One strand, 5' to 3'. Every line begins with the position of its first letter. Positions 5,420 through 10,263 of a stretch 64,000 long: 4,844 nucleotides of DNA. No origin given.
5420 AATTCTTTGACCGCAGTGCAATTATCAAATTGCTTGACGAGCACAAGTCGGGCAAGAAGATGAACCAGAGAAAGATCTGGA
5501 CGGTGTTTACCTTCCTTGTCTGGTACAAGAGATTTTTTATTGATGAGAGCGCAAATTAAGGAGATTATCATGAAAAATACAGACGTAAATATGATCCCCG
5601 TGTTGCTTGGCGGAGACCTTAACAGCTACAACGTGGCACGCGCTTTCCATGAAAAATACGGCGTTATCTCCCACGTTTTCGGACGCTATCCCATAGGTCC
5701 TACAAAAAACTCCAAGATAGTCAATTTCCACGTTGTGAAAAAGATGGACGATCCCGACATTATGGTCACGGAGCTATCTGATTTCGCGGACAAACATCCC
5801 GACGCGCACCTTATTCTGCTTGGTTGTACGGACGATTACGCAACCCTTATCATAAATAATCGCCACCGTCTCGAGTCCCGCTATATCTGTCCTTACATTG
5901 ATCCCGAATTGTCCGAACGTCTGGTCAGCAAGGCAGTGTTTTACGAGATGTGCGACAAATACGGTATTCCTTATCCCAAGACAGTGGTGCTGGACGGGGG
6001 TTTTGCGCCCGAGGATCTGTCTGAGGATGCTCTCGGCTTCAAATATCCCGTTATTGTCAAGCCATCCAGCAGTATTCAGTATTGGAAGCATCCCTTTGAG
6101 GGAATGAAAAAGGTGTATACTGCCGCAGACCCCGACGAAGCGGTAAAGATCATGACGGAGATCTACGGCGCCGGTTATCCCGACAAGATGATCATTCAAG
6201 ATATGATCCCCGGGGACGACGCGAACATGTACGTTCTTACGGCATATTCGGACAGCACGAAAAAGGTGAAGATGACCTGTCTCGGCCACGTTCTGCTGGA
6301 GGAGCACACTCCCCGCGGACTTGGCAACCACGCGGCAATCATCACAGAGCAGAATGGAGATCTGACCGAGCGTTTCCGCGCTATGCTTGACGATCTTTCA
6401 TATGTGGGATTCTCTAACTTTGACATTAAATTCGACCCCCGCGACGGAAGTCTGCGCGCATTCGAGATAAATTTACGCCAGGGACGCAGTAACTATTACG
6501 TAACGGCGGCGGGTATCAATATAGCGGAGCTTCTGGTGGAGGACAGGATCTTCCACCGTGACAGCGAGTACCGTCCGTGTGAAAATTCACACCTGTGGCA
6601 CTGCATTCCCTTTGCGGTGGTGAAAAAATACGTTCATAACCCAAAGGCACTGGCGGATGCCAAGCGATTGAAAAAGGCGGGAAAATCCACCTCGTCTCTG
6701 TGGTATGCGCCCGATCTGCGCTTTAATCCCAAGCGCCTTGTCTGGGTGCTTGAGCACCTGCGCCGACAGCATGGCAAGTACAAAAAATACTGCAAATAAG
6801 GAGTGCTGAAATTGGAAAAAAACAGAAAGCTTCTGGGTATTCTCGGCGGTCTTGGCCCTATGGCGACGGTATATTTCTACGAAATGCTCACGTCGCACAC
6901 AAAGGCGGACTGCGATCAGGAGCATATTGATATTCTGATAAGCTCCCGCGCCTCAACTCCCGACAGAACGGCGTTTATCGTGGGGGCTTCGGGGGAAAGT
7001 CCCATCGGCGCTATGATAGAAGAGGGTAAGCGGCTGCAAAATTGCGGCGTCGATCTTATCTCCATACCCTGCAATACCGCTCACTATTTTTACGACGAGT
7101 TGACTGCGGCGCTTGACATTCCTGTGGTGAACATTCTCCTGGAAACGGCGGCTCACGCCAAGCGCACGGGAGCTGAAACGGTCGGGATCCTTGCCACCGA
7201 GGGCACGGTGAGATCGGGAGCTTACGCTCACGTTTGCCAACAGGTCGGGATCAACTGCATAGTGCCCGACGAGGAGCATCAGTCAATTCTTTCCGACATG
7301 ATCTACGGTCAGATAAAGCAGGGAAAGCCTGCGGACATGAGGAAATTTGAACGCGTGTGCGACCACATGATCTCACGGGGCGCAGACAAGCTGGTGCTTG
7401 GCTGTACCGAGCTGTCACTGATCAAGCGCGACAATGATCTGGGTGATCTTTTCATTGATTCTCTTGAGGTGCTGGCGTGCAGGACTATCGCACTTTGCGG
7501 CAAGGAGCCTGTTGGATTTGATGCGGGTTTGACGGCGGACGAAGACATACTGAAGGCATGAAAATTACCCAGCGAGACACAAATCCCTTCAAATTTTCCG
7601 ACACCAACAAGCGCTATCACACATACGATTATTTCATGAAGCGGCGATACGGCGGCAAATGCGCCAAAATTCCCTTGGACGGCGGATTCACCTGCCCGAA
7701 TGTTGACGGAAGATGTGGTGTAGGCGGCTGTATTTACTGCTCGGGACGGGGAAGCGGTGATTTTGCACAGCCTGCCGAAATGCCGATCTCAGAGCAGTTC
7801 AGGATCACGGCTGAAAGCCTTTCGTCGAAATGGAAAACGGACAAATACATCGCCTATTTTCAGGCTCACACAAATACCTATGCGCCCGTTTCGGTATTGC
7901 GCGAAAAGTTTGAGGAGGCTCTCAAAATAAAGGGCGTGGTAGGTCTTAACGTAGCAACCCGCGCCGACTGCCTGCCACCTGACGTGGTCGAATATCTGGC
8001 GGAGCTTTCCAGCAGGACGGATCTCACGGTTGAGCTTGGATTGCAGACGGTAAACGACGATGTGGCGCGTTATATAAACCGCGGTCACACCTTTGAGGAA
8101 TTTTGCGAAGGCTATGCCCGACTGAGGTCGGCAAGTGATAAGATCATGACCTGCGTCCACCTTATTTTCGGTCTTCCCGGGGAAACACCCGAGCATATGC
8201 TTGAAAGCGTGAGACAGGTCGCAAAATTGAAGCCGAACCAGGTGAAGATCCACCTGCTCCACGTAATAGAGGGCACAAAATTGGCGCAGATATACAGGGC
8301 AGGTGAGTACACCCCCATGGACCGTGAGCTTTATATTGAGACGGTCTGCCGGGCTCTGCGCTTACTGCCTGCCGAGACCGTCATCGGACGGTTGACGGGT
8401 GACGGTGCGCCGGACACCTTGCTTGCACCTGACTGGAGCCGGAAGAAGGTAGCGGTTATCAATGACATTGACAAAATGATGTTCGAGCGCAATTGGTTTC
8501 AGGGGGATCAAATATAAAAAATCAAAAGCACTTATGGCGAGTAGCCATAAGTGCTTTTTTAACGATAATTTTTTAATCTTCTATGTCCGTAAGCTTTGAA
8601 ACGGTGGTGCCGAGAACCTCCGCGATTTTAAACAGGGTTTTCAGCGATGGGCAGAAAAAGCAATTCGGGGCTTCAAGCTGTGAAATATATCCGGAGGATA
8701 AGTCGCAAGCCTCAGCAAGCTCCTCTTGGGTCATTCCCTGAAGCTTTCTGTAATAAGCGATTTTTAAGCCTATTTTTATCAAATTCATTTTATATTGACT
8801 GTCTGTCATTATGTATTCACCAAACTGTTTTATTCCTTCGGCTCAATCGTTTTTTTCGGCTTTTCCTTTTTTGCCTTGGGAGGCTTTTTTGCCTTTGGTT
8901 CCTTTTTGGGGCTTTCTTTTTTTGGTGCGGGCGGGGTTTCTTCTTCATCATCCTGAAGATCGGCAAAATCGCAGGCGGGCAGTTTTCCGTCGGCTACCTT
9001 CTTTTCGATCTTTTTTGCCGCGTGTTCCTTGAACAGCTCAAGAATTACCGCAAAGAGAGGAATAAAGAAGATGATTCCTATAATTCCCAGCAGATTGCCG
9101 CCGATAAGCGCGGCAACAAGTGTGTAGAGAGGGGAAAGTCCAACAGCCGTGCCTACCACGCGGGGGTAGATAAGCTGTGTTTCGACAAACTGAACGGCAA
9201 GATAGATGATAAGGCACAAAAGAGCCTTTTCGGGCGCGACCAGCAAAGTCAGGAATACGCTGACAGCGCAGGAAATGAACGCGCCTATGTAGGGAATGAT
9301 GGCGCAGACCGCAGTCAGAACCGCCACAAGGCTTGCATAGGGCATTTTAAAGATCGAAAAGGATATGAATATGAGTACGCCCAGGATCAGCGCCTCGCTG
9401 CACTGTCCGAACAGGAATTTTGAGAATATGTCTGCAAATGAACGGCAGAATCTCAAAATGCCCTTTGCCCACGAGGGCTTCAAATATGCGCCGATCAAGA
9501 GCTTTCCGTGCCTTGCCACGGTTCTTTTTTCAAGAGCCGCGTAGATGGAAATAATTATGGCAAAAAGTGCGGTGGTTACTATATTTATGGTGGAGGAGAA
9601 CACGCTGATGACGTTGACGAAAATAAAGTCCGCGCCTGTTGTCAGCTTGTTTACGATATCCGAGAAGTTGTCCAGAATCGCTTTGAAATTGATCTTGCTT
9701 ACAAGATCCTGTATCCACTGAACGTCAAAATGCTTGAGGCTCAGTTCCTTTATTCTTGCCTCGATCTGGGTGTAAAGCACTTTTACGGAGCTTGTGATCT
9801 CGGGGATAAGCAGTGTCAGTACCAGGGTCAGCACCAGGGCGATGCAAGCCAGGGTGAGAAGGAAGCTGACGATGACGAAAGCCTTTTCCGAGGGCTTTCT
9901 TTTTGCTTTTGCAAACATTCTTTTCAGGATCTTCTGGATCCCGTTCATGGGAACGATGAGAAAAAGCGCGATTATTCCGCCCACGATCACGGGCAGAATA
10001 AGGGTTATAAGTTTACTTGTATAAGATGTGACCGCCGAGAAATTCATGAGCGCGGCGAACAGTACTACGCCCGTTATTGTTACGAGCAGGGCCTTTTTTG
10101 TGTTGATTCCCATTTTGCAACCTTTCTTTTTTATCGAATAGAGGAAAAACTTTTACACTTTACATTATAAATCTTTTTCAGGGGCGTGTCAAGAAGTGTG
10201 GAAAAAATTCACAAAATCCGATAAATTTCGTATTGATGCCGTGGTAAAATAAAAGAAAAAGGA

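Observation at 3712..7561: Contiguous asnB-like amidotransferase, ATP-grasp ligase and aspartate racemase: candidate complete D-Asp/D-isoAsn peptidoglycan cross-bridge module in a clostridial spore-former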

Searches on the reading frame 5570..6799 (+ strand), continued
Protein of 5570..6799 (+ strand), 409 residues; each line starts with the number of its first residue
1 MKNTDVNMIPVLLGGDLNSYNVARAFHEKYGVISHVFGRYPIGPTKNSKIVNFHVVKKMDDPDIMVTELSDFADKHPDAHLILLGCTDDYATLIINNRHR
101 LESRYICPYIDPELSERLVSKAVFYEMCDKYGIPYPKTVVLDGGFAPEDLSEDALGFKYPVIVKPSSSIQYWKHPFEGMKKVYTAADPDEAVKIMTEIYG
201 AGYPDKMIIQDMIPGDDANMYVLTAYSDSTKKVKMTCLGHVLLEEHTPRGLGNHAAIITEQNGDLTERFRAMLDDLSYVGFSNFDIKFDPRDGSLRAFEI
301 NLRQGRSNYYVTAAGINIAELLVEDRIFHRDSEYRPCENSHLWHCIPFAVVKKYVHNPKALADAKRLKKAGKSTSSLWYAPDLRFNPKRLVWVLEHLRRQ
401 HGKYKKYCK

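Call 75: search_protein_families(library=pfam, max_evalue=0.00001, proteins=[P0183, P0262, P0268, P0137, P0159, P0203, P0127])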
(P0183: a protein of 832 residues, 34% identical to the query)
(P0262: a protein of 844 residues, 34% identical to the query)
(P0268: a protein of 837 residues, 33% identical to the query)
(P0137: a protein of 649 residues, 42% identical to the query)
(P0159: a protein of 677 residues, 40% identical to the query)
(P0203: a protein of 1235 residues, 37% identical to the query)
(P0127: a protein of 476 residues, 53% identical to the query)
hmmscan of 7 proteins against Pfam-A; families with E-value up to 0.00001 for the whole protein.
P0183 (832 aa): 1 family
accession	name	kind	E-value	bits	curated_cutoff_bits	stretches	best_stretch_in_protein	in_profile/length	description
PF01041.23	DegT_DnrJ_EryC1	-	1.2e-15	58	19.8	1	49-183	61-192/360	DegT/DnrJ/EryC1/StrS aminotransferase family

P0262 (844 aa): 1 family
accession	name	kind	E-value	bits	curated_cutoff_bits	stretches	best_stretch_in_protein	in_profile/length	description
PF13480.13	Acetyltransf_6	-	3.1e-12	47.3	22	1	154-280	3-136/143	Acetyltransferase (GNAT) domain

P0268 (837 aa): 1 family
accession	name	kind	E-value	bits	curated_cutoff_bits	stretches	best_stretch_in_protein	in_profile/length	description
PF01041.23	DegT_DnrJ_EryC1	-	8.9e-09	35.5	19.8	1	39-181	52-192/360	DegT/DnrJ/EryC1/StrS aminotransferase family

P0137 (649 aa): 1 family
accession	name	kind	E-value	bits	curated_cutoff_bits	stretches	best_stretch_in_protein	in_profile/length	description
PF01177.27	Asp_Glu_race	-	9.8e-42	143.6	31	1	421-635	1-208/211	Asp/Glu/Hydantoin racemase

P0159 (677 aa): 1 family
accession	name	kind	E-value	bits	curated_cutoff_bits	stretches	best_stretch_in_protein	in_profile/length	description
PF01177.27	Asp_Glu_race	-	3.2e-40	138.6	31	1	437-655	3-210/211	Asp/Glu/Hydantoin racemase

P0203 (1235 aa): 2 families
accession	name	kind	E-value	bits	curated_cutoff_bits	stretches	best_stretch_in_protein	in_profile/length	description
PF01041.23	DegT_DnrJ_EryC1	-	3.3e-17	63.2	19.8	1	43-181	56-192/360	DegT/DnrJ/EryC1/StrS aminotransferase family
PF02388.22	FemAB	-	2.5e-12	46.8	24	1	1131-1222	315-405/406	FemAB family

P0127 (476 aa): 1 family
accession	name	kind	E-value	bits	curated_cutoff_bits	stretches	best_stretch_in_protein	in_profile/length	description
PF00994.29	MoCF_biosynth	-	8.5e-20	71.4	26.6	1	361-461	44-144/144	Probable molybdopterin binding domain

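Call 76: find_encoding_contigs(protein=window:5570-6799:+, flank=10000, max_places=6)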
Protein window:5570-6799:+ (409 aa): 6 contigs read that carry it; 6 places shown.
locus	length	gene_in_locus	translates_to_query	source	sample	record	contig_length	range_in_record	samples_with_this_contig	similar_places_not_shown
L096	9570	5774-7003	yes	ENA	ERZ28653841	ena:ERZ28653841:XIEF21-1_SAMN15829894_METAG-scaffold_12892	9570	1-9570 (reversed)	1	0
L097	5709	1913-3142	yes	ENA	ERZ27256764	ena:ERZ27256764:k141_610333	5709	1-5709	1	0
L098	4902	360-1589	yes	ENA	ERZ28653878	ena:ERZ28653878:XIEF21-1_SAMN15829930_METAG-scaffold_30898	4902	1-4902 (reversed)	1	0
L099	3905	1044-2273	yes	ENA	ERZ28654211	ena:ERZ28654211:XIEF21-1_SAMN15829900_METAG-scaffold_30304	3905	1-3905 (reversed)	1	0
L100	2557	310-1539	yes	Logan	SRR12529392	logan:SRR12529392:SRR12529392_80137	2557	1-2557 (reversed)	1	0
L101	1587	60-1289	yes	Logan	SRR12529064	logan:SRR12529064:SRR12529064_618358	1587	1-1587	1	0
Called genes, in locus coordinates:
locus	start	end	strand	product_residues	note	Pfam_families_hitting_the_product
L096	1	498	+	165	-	?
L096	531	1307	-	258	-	PF04542:Sigma70_r2, PF04539:Sigma70_r3 (weak), PF01381:HTH_3 (faint), PF08281:Sigma70_r4_2, PF04545:Sigma70_r4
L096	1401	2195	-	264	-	PF01522:Polysacc_deac_1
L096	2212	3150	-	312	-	PF00294:PfkB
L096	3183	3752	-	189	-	PF13302:Acetyltransf_3, PF13420:Acetyltransf_4, PF00583:Acetyltransf_1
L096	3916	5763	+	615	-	PF13522:GATase_6, PF13537:GATase_7, PF12481:DUF3700 (weak), PF00733:Asn_synthase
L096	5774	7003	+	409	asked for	-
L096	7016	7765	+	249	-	PF01177:Asp_Glu_race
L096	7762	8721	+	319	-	PF04055:Radical_SAM, PF16199:Radical_SAM_C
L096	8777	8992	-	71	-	PF13560:HTH_31 (faint), PF04545:Sigma70_r4 (faint), PF01381:HTH_3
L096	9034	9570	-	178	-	?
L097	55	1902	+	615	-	PF13522:GATase_6, PF13537:GATase_7, PF12481:DUF3700 (weak), PF00733:Asn_synthase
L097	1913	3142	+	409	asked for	-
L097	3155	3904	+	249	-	PF01177:Asp_Glu_race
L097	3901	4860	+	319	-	PF04055:Radical_SAM, PF16199:Radical_SAM_C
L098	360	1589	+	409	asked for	-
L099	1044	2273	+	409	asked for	-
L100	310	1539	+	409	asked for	-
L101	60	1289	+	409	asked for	-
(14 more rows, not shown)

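Call 78: get_annotated_region(hit=H73, flank=2500)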
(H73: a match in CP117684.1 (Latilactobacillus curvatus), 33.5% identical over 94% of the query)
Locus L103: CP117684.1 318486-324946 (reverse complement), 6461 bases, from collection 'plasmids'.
description: Latilactobacillus curvatus strain curvatus plasmid p1_CACC879, complete sequence
organism: Latilactobacillus curvatus (NCBI taxid 28038)
taxonomy: Bacteria; Bacillota; Bacilli; Lactobacillales; Lactobacillaceae; Latilactobacillus; Latilactobacillus curvatus
host: -; source: Pig,Single cell,feces; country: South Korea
typing (MOB-suite, as given by PLSDB): mobilizable; relaxase MOBP
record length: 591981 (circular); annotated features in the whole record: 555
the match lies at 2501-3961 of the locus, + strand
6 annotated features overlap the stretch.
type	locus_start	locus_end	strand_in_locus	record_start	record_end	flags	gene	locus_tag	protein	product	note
CDS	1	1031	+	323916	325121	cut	-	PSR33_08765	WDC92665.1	HAMP domain-containing sensor histidine kinase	-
CDS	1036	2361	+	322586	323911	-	-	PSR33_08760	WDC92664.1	serine hydrolase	-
CDS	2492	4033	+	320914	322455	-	-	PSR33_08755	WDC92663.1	UDP-N-acetylmuramoyl-L-alanyl-D-glutamate--2, 6-diaminopimelate ligase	-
CDS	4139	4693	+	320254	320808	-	-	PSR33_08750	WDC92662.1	hypothetical protein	-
CDS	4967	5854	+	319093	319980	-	-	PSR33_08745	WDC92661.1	zinc ABC transporter substrate-binding protein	-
CDS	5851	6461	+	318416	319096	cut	-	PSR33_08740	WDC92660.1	ATP-binding cassette domain-containing protein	-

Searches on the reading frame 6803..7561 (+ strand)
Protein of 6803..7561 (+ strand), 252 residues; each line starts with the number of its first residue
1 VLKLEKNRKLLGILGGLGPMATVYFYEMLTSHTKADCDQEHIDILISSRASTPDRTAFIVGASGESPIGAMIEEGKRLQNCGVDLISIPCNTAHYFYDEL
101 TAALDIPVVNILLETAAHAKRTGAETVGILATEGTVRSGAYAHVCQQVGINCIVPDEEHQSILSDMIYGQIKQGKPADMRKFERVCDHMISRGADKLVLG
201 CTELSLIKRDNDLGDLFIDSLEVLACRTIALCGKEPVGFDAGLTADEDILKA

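Call 3: search_protein_families(library=pfam, proteins=[window:6803-7561:+])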
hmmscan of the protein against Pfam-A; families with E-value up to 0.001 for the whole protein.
window:6803-7561:+ (252 aa): 1 family
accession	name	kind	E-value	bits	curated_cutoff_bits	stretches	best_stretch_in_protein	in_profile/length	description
PF01177.27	Asp_Glu_race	-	1.3e-40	139.9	31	1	14-225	1-208/211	Asp/Glu/Hydantoin racemase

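Call 4: search_protein_families(library=ncbifam, proteins=[window:6803-7561:+])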
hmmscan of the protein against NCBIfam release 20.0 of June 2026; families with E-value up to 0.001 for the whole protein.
window:6803-7561:+ (252 aa): 7 families
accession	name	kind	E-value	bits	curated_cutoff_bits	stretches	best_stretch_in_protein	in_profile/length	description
TIGR00035.1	asp_race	subfamily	2.8e-62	210.4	93.1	1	9-231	3-226/236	amino acid racemase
NF052483.1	racemase_CuyB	equivalog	4.5e-62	209.9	190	1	11-232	1-225/225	cysteate racemase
NF007569.0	PRK10200.1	equivalog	1.8e-14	54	417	1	9-209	2-205/230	aspartate/glutamate racemase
NF002035.0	PRK00865.1-3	equivalog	2.9e-12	46.7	328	1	78-208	61-191/267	glutamate racemase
TIGR00067.1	glut_race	equivalog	6.7e-12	45.3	146.65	1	80-209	59-188/251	glutamate racemase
NF002034.1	PRK00865.1-1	equivalog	7.6e-08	31.9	408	1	81-231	60-215/260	glutamate racemase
NF005679.0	PRK07475.1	subfamily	7.2e-05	22.3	231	1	60-165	57-166/246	hypothetical protein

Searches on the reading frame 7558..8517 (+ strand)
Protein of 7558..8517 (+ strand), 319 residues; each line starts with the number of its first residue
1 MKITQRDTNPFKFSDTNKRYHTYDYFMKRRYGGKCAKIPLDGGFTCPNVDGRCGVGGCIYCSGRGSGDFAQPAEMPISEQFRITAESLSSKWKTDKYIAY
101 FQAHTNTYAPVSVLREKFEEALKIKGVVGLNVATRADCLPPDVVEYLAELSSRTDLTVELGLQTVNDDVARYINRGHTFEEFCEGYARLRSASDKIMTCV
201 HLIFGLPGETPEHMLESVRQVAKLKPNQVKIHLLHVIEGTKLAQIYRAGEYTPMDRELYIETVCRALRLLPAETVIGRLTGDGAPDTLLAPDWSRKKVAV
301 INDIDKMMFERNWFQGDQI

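Call 3: search_protein_families(library=pfam, proteins=[window:7558-8517:+])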
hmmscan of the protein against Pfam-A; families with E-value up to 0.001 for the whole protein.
window:7558-8517:+ (319 aa): 2 families
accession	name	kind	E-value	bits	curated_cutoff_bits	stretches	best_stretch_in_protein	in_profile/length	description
PF16199.10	Radical_SAM_C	-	1e-27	96.5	31.9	1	226-308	1-83/85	Radical_SAM C-terminal domain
PF04055.27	Radical_SAM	-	2.1e-17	64.2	29.5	1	56-220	9-165/166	Radical SAM superfamily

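Call 4: search_protein_families(library=ncbifam, proteins=[window:7558-8517:+])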
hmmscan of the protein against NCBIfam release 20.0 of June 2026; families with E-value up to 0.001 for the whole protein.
window:7558-8517:+ (319 aa): 27 families (the best 25 are shown)
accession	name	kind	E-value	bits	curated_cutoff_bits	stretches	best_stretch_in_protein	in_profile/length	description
TIGR01212.1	TIGR01212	equivalog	3.2e-95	318.7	180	1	19-318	1-299/302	tRNA modification radical SAM protein MnmL/YtqA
TIGR01211.1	ELP3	subfamily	8.2e-22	77.4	350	1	125-282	190-345/522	tRNA uridine(34) 5-carboxymethylaminomethyl modification radical SAM/GNAT enzyme Elp3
TIGR03994.1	rSAM_HemZ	equivalog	1.6e-13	50.6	321.4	1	116-248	161-290/401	coproporphyrinogen dehydrogenase HemZ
TIGR04013.1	B12_SAM_MJ_1487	hypoth_equivalog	7e-12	44.9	251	1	135-245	248-356/382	TIGR04013 family B12-binding domain/radical SAM domain-containing protein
NF006065.0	PRK08207.2-4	equivalog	1.7e-10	40.5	922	1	133-257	266-387/484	coproporphyrinogen III oxidase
TIGR01210.1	TIGR01210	equivalog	2.6e-10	40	212.15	1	115-253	90-229/313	archaeosine biosynthesis radical SAM protein RaSEA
NF006060.0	PRK08207.1-3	equivalog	2e-09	36.8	653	1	158-244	269-354/477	coproporphyrinogen III oxidase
TIGR04107.1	rSAM_HutW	equivalog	2.1e-09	36.7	400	1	159-253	156-249/419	heme anaerobic degradation radical SAM methyltransferase ChuW/HutW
TIGR00089.1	TIGR00089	subfamily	2.8e-09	36.3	251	1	136-239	231-333/429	MiaB/RimO family radical SAM methylthiotransferase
NF006067.1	PRK08208.1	equivalog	2.1e-08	33.6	380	1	145-247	139-240/427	STM4012 family radical SAM protein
TIGR01578.1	MiaB-like-B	hypoth_equivalog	8.6e-08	31.4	314.7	1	160-278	248-366/421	tRNA (N(6)-L-threonylcarbamoyladenosine(37)-C(2))-methylthiotransferase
TIGR00539.1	hemN_rel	equivalog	2.1e-07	30.4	205.4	1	158-245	114-200/361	radical SAM family heme chaperone HemW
TIGR00538.1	hemN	equivalog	2.1e-07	30.1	324.95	1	145-232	152-238/454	oxygen-independent coproporphyrinogen III oxidase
NF006064.0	PRK08207.2-2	equivalog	7.6e-07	28.5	504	1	160-247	266-351/465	coproporphyrinogen III oxidase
NF006061.0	PRK08207.1-4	equivalog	1.2e-06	27.6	702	1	133-238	271-372/501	coproporphyrinogen III oxidase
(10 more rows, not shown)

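Call 77: find_encoding_contigs(protein=window:7558-8517:+, flank=3000, max_places=6)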
Protein window:7558-8517:+ (319 aa): 3 contigs read that carry it; 2 places shown.
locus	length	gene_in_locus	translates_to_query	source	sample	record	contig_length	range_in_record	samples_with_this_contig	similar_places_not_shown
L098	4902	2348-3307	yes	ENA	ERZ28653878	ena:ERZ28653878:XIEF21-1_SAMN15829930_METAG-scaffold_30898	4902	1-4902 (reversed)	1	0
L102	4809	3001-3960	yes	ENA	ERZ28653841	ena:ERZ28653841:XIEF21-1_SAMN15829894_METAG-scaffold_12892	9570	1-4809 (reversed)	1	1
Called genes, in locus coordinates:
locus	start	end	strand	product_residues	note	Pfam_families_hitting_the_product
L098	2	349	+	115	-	?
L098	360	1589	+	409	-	-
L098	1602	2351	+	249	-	PF01177:Asp_Glu_race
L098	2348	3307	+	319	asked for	PF04055:Radical_SAM, PF16199:Radical_SAM_C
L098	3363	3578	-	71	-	PF13560:HTH_31 (faint), PF04545:Sigma70_r4 (faint), PF01381:HTH_3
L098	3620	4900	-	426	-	?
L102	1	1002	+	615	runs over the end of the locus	PF13522:GATase_6, PF13537:GATase_7, PF12481:DUF3700 (weak), PF00733:Asn_synthase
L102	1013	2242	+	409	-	-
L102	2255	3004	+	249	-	PF01177:Asp_Glu_race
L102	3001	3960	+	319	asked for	PF04055:Radical_SAM, PF16199:Radical_SAM_C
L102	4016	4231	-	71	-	PF13560:HTH_31 (faint), PF04545:Sigma70_r4 (faint), PF01381:HTH_3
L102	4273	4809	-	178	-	?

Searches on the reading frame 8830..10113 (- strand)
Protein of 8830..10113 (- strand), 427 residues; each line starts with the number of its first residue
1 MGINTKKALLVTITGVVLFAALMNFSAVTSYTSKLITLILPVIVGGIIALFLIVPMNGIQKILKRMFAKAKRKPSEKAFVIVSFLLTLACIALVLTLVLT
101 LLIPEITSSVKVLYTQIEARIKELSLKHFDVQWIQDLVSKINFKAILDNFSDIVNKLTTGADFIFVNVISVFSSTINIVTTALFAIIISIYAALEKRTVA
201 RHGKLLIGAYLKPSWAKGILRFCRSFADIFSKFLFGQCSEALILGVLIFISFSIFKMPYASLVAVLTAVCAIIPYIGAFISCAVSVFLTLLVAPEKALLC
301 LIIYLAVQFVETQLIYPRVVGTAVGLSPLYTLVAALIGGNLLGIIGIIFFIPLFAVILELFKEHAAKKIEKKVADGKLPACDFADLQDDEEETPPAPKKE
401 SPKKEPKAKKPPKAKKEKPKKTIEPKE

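Call 65: search_protein_families(library=ncbifam, max_evalue=1e-8, proteins=[window:8830-10113:-])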
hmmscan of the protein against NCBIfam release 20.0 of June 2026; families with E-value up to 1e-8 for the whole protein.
window:8830-10113:- (427 aa): 3 families
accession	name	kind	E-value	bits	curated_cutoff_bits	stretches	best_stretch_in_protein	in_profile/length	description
TIGR02872.1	spore_ytvI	equivalog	4.1e-19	69.2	198.15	1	29-363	13-337/341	sporulation integral membrane protein YtvI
NF045801.1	efflux_ABUW_0982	equivalog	3.9e-14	52.4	675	1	82-368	58-346/392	chloramphenicol efflux transporter CxpE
NF008930.0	PRK12287.1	subfamily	2.6e-09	37.2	318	1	38-360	29-323/344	AI-2E family transporter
